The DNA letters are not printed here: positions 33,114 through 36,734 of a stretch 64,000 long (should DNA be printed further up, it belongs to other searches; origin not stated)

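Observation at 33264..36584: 1106-aa polytopic membrane protein with about six divergent 70-100-aa tandem repeats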

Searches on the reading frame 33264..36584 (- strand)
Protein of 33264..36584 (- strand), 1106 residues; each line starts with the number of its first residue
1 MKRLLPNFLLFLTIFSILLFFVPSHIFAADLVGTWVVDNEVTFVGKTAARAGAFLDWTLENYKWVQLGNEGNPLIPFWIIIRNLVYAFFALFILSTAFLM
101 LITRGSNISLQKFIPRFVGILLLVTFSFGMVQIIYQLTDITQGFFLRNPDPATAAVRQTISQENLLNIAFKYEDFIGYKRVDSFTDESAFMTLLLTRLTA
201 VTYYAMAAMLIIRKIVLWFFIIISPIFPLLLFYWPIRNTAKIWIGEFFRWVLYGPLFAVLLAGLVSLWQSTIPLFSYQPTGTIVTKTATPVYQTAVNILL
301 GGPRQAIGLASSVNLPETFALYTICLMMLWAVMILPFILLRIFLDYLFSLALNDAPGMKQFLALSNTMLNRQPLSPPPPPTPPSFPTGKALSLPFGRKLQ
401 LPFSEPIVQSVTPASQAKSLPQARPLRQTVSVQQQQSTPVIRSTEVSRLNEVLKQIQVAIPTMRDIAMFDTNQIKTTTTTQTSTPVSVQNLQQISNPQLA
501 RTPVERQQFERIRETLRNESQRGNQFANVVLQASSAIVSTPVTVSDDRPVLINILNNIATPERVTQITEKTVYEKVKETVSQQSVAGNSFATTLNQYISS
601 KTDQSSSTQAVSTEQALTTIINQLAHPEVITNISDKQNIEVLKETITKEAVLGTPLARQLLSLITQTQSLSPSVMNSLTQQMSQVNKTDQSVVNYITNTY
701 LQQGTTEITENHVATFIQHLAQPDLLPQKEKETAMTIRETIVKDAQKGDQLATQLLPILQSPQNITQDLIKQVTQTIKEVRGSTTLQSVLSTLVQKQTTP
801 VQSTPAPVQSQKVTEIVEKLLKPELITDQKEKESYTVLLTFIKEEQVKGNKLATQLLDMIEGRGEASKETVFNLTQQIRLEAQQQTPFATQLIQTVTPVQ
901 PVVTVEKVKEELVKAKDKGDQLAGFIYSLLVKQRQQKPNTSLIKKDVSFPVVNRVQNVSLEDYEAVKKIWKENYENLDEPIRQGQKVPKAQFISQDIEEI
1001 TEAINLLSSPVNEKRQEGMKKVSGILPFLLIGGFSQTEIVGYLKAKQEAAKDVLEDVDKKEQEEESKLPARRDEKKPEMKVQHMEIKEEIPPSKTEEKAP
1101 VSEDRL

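Call 5: search_protein_families(library=pfam, proteins=[window:33264-36584:-], max_evalue=0.01)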
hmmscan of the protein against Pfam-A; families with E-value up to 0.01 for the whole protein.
window:33264-36584:- (1106 aa): 1 family
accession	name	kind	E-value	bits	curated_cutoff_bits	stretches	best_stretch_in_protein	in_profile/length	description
PF04610.19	TrbL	-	0.00013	22.2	25.9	1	93-279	5-191/215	TrbL/VirB6 plasmid conjugal transfer protein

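Call 6: find_homologous_proteins(query=window:33267-36584:-)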
Query window:33267-36584:- (1106 aa): 574 proteins with E <= 0.001 among 8000 candidates; the best 120 are listed.
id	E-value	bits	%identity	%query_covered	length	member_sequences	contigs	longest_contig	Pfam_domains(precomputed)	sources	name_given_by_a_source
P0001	0.0e+0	2386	100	100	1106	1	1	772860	-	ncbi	-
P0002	0.0e+0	2221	93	100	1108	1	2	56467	PF04610.20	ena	-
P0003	0.0e+0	1461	98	63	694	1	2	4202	PF04610.20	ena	-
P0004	0.0e+0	1318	58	98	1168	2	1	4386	-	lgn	-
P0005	0.0e+0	1267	57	94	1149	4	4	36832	-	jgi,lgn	jgi:hypothetical protein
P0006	0.0e+0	1186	53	96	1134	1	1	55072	-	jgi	jgi:hypothetical protein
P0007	7.4e-276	936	38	73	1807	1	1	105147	-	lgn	-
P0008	7.9e-276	936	43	66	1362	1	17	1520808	PF04610.20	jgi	jgi:hypothetical protein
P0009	6.8e-274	930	42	66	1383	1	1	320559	-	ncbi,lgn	-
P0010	6.1e-260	883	42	51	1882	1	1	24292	-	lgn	-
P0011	1.2e-258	879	39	64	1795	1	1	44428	-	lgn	-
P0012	1.5e-258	879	40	66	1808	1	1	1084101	-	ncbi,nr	ncbi:MAG: hypothetical protein KatS3mg089_0203 [Patescibacteria group bacterium]|nr:MAG: hypothetica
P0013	2.5e-258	878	40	61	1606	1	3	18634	-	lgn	-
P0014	3.1e-258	878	42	57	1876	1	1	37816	-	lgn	-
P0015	1.0e-254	866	36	93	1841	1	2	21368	-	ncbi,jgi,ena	-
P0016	6.0e-251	854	31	41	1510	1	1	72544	-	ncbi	-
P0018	1.2e-246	839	40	69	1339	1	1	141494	PF19590.5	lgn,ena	-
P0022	2.2e-241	822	41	57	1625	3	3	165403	PF04610.20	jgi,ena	-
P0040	3.3e-227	775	25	58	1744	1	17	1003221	-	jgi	jgi:N-acetylglucosamine kinase-like BadF-type ATPase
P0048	2.0e-216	739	39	66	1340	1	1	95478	PF04610.20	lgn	-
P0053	6.1e-211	721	40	60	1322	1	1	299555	-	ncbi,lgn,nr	ncbi:MAG: hypothetical protein HZC02_03695 [Candidatus Levybacteria bacterium]|nr:hypothetical prote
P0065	3.1e-204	699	39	59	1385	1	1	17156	PF19590.5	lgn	-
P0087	1.8e-194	667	30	47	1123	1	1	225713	-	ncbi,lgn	-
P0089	2.5e-194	666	34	72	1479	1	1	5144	PF19590.5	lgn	-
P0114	4.5e-187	642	35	76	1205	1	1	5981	PF19590.5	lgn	-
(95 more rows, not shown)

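Call 13: find_encoding_contigs(protein=P0012, flank=10000, max_places=2)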
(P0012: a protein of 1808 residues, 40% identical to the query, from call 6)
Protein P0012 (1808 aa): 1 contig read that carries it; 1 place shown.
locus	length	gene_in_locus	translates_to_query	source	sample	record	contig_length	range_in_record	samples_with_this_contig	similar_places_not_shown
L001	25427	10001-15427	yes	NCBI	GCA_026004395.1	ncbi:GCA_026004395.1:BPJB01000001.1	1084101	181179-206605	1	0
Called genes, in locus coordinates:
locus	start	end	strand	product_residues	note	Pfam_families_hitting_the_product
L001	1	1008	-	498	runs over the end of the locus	PF27757:Competence-induced_Ccs4_N (faint), PF02366:PMT, PF13231:PMT_2 (weak)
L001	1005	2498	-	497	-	-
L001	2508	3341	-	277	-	PF01026:TatD_DNase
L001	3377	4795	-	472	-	PF00133:tRNA-synt_1, PF01921:tRNA-synt_1f (faint), PF09334:tRNA-synt_1g, PF00133:tRNA-synt_1, PF01406:tRNA-synt_1e (weak)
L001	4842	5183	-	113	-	-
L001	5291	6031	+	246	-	PF03444:WHD_HrcA (weak), PF01628:HrcA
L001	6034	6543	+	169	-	PF01025:GrpE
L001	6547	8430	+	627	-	PF00012:HSP70, PF06723:MreB_Mbl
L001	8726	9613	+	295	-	PF00226:DnaJ, PF01556:DnaJ_C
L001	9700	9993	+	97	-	-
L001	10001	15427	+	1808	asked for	-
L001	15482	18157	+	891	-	PF02861:Clp_N, PF13191:AAA_16 (weak), PF00004:AAA, PF17871:AAA_lid_9, PF00004:AAA, PF07724:AAA_2, PF07728:AAA_5, PF10431:ClpB_D2-small, +8 more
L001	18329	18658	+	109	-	-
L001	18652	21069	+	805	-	PF13191:AAA_16 (faint), PF17871:AAA_lid_9 (weak), PF00158:Sigma54_activat (weak), PF00004:AAA (weak), PF07724:AAA_2, PF07728:AAA_5, PF10431:ClpB_D2-small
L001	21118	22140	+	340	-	PF13519:VWA_2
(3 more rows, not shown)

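Call 14: find_encoding_contigs(protein=P0053, flank=10000, max_places=2)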
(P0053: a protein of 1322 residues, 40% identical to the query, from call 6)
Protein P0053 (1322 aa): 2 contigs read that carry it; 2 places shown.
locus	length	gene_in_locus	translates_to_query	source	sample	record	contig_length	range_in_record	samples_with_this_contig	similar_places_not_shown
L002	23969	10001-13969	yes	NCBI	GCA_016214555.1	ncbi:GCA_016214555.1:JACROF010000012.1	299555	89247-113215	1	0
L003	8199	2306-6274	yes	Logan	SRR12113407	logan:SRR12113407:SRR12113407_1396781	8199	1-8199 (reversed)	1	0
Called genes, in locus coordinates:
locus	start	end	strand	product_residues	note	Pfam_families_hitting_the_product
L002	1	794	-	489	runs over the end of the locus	PF27757:Competence-induced_Ccs4_N, PF02366:PMT, PF13231:PMT_2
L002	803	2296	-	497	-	-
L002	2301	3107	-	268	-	PF01026:TatD_DNase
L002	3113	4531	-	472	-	PF00133:tRNA-synt_1, PF01406:tRNA-synt_1e (weak), PF09334:tRNA-synt_1g, PF00133:tRNA-synt_1, PF01406:tRNA-synt_1e (weak)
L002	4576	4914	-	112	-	-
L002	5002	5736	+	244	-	PF01628:HrcA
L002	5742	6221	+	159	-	PF01025:GrpE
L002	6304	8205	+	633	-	PF00012:HSP70, PF06723:MreB_Mbl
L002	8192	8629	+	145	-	-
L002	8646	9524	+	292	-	PF00226:DnaJ, PF01556:DnaJ_C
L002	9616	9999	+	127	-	PF18895:T4SS_pilin (weak)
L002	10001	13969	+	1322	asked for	-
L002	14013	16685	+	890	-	PF02861:Clp_N, PF13191:AAA_16 (weak), PF00004:AAA, PF17871:AAA_lid_9, PF00004:AAA, PF07724:AAA_2, PF07728:AAA_5, PF10431:ClpB_D2-small, +8 more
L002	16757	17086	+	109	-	-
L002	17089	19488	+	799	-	PF00158:Sigma54_activat (faint), PF05621:TniB (faint), PF13191:AAA_16 (faint), PF17871:AAA_lid_9 (weak), PF00004:AAA, PF07724:AAA_2, PF07728:AAA_5, PF10431:ClpB_D2-small, +2 more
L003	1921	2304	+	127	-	PF18895:T4SS_pilin (weak)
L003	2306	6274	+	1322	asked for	-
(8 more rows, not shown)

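Call 15: find_encoding_contigs(protein=P0087, flank=10000, max_places=1)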
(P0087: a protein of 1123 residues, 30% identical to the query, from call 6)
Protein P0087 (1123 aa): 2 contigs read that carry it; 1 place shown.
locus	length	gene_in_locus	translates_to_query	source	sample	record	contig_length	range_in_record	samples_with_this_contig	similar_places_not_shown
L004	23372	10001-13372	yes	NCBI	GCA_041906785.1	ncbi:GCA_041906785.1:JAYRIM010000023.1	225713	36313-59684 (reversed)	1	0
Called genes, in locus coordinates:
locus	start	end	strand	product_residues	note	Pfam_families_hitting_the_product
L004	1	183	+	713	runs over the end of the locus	PF17854:FtsK_alpha, PF01580:FtsK_SpoIIIE, PF01935:DUF87 (faint), PF09397:FtsK_gamma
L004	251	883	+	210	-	PF12844:HTH_19, PF13413:HTH_25, PF13560:HTH_31 (weak), PF09136:Glucodextran_B (weak)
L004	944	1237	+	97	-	-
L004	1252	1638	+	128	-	PF12732:YtxH (faint)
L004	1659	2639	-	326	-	PF02618:YceG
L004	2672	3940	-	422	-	PF02885:Glycos_trans_3N, PF00591:Glycos_transf_3, PF07831:PYNP_C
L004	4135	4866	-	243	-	PF04203:Sortase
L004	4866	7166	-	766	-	PF04865:Baseplate_J (weak), PF21110:GlxA (faint)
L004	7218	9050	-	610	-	PF01411:tRNA-synt_2c, PF07973:tRNA_SAD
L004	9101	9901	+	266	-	PF00459:Inositol_P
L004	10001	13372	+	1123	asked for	-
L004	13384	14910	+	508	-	PF00082:Peptidase_S8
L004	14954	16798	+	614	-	PF00082:Peptidase_S8, PF17210:SdrD_B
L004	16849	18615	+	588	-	PF00009:GTP_EFTU, PF00071:Ras (weak), PF03144:GTP_EFTU_D2, PF14492:EFG_III (weak), PF00679:EFG_C, PF06421:LepA_C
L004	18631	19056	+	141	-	-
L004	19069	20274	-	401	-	PF00801:PKD (weak), PF18911:PKD_4 (weak)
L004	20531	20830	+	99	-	PF00166:Cpn10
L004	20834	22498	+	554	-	PF00118:Cpn60_TCP1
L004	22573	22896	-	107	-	-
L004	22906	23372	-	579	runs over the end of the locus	PF01554:MatE, PF03023:MurJ, PF13440:Polysacc_synt_3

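Call 16: find_encoding_contigs(protein=P0040, flank=10000, max_places=1)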
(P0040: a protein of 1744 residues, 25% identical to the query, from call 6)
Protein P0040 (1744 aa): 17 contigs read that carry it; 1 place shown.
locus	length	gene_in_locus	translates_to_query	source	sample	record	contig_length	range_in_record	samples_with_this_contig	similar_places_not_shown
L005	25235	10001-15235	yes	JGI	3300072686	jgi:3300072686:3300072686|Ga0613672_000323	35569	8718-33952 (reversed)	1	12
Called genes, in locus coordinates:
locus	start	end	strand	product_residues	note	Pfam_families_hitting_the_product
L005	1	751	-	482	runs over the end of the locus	PF00133:tRNA-synt_1, PF01406:tRNA-synt_1e (faint), PF09334:tRNA-synt_1g, PF00133:tRNA-synt_1, PF19303:Anticodon_3 (weak)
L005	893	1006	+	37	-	-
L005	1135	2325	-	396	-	PF18895:T4SS_pilin (weak)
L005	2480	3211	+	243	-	PF01628:HrcA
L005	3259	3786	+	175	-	PF01025:GrpE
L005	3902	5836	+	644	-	PF00012:HSP70, PF06723:MreB_Mbl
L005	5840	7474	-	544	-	PF22422:MGH1-like_GH, PF03200:Glyco_hydro_63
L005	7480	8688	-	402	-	-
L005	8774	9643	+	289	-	PF00226:DnaJ, PF01556:DnaJ_C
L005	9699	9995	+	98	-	PF18895:T4SS_pilin (weak)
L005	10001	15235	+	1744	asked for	-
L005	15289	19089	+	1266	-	PF02861:Clp_N, PF23569:NBD_SMAX1 (weak), PF00004:AAA, PF17871:AAA_lid_9, PF00004:AAA, PF07724:AAA_2, PF07728:AAA_5, PF10431:ClpB_D2-small, +6 more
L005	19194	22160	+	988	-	PF00580:UvrD-helicase, PF01443:Viral_helicase1 (faint), PF13245:AAA_19, PF13604:AAA_30 (faint), PF13361:UvrD_C, PF13538:UvrD_C_2 (faint), PF10926:DUF2800 (weak), PF12705:PDDEXK_1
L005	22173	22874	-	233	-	-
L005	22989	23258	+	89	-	PF01022:HTH_5 (weak), PF13412:HTH_24 (weak), PF25212:HVO_A0114 (weak)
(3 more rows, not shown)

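Call 17: find_encoding_contigs(protein=P0016, flank=10000, max_places=1)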
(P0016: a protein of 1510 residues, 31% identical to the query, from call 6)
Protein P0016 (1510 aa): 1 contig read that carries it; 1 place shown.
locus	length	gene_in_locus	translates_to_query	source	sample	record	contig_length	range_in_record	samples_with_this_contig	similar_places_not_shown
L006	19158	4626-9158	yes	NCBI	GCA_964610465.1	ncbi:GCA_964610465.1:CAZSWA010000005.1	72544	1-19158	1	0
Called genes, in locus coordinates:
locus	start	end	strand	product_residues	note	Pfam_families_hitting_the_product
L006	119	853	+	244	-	PF01628:HrcA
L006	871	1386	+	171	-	PF01025:GrpE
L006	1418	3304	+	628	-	PF00012:HSP70, PF06723:MreB_Mbl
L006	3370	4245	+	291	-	PF00226:DnaJ, PF01556:DnaJ_C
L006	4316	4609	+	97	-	-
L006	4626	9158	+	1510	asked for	-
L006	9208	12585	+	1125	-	PF02861:Clp_N, PF05621:TniB (weak), PF00004:AAA, PF17871:AAA_lid_9, PF00004:AAA, PF07724:AAA_2, PF07728:AAA_5, PF10431:ClpB_D2-small, +7 more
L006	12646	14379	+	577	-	PF22148:Fervidolysin_NPro-like, PF00082:Peptidase_S8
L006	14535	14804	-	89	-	-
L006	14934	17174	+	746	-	PF00158:Sigma54_activat (faint), PF13191:AAA_16 (faint), PF13401:AAA_22 (faint), PF17871:AAA_lid_9, PF00004:AAA (weak), PF07724:AAA_2, PF07728:AAA_5, PF10431:ClpB_D2-small, +1 more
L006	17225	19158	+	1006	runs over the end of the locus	PF13620:CarboxypepD_reg, PF17210:SdrD_B, PF17802:SpaA (weak), PF00092:VWA, PF13519:VWA_2, PF17210:SdrD_B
